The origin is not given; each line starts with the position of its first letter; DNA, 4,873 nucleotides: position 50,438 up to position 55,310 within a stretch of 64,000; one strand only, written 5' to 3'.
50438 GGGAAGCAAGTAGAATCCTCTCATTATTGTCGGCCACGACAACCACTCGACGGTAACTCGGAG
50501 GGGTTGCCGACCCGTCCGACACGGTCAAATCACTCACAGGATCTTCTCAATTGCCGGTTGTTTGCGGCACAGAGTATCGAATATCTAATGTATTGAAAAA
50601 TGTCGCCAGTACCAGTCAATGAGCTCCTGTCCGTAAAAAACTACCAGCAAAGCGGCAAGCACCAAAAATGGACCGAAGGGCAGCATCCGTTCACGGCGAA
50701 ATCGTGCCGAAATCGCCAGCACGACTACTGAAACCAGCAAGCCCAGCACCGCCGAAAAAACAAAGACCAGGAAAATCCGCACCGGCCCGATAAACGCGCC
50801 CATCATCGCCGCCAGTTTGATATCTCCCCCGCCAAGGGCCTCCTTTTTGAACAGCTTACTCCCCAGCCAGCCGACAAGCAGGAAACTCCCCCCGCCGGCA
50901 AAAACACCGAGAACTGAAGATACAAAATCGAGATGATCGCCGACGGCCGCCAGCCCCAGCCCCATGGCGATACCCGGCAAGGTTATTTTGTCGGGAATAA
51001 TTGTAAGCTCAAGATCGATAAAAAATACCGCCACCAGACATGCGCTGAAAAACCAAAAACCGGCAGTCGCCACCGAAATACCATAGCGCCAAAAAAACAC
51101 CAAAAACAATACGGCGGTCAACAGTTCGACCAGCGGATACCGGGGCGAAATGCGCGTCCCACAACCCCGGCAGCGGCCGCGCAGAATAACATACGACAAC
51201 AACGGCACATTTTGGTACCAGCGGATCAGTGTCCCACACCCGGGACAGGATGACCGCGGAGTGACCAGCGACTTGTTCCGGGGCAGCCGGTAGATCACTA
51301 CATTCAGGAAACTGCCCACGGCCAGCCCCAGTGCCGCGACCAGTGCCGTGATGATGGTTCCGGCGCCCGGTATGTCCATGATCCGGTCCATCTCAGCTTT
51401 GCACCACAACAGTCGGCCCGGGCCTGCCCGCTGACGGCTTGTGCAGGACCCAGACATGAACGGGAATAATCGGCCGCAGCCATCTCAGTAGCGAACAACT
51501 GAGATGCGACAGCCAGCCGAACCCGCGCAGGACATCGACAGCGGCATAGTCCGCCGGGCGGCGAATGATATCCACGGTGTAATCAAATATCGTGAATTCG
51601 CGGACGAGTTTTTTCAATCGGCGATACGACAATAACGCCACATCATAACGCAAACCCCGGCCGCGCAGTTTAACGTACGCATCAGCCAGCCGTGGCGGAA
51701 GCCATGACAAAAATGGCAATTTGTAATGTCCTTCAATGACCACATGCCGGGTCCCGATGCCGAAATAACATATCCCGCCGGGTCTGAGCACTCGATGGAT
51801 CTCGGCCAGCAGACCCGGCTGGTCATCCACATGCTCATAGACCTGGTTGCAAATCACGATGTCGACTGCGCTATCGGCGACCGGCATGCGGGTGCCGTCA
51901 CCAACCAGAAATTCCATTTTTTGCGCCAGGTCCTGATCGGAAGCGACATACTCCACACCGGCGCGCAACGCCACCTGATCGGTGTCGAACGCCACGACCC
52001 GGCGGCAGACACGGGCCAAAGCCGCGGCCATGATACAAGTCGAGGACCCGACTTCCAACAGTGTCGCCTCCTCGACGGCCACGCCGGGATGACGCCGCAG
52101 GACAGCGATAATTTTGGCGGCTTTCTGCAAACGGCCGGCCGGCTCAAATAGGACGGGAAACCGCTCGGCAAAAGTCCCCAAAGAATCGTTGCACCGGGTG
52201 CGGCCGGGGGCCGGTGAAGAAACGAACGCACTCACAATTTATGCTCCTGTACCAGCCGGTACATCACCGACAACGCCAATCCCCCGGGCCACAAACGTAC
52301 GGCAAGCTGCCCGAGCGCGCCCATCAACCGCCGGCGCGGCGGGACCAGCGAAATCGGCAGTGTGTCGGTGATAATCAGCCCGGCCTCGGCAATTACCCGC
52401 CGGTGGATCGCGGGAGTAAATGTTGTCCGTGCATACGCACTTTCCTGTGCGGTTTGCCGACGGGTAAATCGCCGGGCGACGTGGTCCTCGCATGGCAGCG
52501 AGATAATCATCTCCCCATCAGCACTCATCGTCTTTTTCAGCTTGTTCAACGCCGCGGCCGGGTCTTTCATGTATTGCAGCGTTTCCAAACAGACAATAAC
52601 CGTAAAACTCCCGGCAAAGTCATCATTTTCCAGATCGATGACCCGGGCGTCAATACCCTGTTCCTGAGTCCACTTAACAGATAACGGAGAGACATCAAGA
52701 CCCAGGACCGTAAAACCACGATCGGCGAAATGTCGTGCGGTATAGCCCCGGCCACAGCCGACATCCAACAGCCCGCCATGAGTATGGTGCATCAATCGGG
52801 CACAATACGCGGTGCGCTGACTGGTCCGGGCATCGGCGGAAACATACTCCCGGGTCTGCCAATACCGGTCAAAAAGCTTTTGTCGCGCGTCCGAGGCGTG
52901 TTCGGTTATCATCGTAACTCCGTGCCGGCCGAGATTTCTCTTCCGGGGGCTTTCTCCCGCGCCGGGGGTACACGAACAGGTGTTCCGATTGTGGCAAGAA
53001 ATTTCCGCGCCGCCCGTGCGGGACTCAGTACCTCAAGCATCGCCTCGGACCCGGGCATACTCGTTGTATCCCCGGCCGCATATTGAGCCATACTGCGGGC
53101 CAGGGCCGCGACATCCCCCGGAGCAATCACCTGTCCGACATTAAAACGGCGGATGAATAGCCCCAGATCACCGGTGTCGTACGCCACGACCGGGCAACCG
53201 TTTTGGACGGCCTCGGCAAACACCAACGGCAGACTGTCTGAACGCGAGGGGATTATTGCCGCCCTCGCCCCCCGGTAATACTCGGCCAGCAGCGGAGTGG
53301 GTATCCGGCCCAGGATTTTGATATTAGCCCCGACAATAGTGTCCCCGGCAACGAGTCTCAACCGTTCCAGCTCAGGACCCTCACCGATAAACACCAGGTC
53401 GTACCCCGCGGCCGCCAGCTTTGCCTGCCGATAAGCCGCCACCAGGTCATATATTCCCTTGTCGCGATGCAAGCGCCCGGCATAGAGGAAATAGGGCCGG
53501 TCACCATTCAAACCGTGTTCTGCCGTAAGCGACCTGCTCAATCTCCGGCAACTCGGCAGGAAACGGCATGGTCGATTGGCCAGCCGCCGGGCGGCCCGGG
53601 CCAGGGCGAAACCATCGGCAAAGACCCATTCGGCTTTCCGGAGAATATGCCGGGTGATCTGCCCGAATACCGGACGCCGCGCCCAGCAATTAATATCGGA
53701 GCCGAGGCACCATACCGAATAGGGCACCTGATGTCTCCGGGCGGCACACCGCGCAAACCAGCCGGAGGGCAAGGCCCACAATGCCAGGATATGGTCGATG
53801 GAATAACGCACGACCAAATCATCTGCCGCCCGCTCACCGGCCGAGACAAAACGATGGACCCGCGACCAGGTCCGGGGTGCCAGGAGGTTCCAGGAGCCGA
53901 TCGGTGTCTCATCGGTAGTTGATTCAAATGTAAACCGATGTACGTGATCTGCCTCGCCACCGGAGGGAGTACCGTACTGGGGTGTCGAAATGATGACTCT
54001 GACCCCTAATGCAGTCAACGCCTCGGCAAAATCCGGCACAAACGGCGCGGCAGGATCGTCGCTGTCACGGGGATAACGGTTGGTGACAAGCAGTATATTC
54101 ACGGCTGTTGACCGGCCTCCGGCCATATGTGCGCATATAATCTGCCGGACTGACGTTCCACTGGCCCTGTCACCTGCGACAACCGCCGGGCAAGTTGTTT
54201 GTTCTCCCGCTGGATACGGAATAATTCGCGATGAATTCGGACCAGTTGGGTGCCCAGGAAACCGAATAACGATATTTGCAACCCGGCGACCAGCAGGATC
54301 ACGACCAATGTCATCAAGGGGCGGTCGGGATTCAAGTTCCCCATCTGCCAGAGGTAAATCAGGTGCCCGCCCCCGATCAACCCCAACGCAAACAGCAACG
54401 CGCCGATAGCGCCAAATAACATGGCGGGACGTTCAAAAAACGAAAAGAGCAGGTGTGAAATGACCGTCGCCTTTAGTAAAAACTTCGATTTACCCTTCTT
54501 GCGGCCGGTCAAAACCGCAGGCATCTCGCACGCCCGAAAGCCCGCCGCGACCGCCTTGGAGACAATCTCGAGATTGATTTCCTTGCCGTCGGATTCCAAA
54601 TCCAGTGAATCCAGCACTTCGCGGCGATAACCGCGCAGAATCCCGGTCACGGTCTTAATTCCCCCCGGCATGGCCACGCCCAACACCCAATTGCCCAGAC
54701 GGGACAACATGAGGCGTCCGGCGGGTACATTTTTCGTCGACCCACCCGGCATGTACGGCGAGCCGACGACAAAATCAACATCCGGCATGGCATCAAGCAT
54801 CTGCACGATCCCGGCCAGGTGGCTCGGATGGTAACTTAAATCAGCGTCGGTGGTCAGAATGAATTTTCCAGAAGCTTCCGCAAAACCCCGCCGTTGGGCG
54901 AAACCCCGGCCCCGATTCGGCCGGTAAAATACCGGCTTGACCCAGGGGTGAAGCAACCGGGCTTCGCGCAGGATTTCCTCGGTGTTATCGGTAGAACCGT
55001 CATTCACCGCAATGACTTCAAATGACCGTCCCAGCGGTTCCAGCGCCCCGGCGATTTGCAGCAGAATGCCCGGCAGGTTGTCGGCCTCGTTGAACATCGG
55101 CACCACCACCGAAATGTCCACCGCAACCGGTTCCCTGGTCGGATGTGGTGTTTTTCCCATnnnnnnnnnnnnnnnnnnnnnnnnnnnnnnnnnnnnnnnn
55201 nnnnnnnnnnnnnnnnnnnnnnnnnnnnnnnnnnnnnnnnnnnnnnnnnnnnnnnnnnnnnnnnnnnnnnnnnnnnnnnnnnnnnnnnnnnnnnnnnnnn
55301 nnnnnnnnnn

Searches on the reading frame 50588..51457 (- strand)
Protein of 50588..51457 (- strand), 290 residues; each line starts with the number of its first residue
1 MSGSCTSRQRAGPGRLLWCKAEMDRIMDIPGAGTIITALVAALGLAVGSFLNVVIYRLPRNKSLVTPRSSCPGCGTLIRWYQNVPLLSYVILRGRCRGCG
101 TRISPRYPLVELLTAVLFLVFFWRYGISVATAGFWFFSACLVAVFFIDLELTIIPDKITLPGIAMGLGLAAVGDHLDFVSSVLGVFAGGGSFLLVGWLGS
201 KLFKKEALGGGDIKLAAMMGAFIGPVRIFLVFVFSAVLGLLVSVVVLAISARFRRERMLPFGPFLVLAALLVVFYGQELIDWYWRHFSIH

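Call 35: search_protein_families(library=pfam, proteins=[window:50588-51457:-], max_evalue=0.00001)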
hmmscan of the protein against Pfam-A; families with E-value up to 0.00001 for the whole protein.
window:50588-51457:- (290 aa): 2 families
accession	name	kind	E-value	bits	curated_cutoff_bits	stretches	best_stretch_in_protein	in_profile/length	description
PF06750.18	A24_N_bact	-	2.6e-37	127.2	23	1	43-125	2-84/84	Bacterial Peptidase A24 N-terminal domain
PF01478.23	Peptidase_A24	-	5.4e-19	69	26.5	1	135-243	1-103/104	Type IV leader peptidase family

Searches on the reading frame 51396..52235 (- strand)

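Call 35: search_protein_families(library=pfam, proteins=[window:51396-52235:-], max_evalue=0.00001)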
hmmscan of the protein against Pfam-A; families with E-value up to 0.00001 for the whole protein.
window:51396-52235:- (280 aa): 6 families
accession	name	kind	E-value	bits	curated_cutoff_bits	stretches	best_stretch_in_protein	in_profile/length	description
PF08241.18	Methyltransf_11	-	4.4e-21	75.8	21.2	1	60-158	1-95/95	Methyltransferase domain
PF13649.12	Methyltransf_25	-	1.6e-15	58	27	1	60-154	2-97/97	Methyltransferase domain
PF08242.18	Methyltransf_12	-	2.9e-11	44.4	30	1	60-155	1-97/98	Methyltransferase domain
PF13847.12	Methyltransf_31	-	4.4e-11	43.1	27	1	57-157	5-108/145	Methyltransferase domain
PF13489.12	Methyltransf_23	-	4.5e-11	43.2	27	1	44-164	11-122/164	Methyltransferase domain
PF01209.24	Ubie_methyltran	-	2e-07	31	20.1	1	57-168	49-160/233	ubiE/COQ5 methyltransferase family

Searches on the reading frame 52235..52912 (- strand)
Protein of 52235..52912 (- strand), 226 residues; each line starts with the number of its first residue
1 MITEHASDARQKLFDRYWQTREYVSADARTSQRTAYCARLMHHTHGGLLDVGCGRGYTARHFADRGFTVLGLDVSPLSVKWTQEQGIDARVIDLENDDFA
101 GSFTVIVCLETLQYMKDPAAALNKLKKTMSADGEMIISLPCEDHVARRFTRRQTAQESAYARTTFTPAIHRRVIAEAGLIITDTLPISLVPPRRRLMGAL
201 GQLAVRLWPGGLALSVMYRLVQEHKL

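Call 35: search_protein_families(library=pfam, proteins=[window:52235-52912:-], max_evalue=0.00001)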
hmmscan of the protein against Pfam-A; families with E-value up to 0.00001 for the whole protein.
window:52235-52912:- (226 aa): 6 families
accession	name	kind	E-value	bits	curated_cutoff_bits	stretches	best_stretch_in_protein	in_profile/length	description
PF13489.12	Methyltransf_23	-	1.8e-18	67.3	27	1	42-151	20-131/164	Methyltransferase domain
PF08241.18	Methyltransf_11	-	2.8e-14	54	21.2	1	49-137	1-95/95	Methyltransferase domain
PF08242.18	Methyltransf_12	-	5.2e-13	50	30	1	49-133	1-96/98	Methyltransferase domain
PF13649.12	Methyltransf_25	-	4e-12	47.1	27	1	49-133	2-97/97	Methyltransferase domain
PF13847.12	Methyltransf_31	-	1.7e-10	41.2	27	1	47-155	6-128/145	Methyltransferase domain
PF02353.26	CMAS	-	2.9e-06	27.3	27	1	17-149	35-176/273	Mycolic acid cyclopropane synthetase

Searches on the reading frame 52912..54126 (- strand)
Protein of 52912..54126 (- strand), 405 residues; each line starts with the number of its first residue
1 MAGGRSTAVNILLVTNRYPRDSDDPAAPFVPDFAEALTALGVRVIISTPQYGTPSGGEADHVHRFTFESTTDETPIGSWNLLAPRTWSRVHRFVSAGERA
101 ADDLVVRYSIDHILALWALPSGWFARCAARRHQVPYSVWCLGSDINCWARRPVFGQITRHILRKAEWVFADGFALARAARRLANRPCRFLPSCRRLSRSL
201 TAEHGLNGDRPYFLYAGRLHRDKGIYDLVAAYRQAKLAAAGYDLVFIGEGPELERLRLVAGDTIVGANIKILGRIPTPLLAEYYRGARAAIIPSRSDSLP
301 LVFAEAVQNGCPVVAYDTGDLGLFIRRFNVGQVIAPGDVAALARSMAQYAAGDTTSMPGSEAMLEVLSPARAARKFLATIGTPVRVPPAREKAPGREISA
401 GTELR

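Call 35: search_protein_families(library=pfam, proteins=[window:52912-54126:-], max_evalue=0.00001)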
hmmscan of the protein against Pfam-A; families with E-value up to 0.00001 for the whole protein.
window:52912-54126:- (405 aa): 4 families
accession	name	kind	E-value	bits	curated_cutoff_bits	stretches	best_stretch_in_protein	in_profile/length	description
PF00534.26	Glycos_transf_1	-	1.5e-25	90.2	26.4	1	202-349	7-155/172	Glycosyl transferases group 1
PF13692.12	Glyco_trans_1_4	-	4.2e-20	72.9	27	1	210-348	1-138/142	Glycosyl transferases group 1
PF20706.3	GT4-conflict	-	4.2e-08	33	26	1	156-334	138-328/385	Family 4 Glycosyltransferase in conflict systems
PF13579.12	Glyco_trans_4_4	-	3.1e-06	28.1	29.7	1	28-186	5-149/158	Glycosyl transferase 4-like domain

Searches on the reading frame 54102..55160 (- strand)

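Call 35: search_protein_families(library=pfam, proteins=[window:54102-55160:-], max_evalue=0.00001)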
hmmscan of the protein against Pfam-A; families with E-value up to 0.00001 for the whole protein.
window:54102-55160:- (353 aa): 1 family
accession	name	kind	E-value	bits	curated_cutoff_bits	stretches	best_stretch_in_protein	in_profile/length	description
PF00535.33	Glycos_transf_2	-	2.1e-24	86.8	23.3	1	17-185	1-166/168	Glycosyl transferase family 2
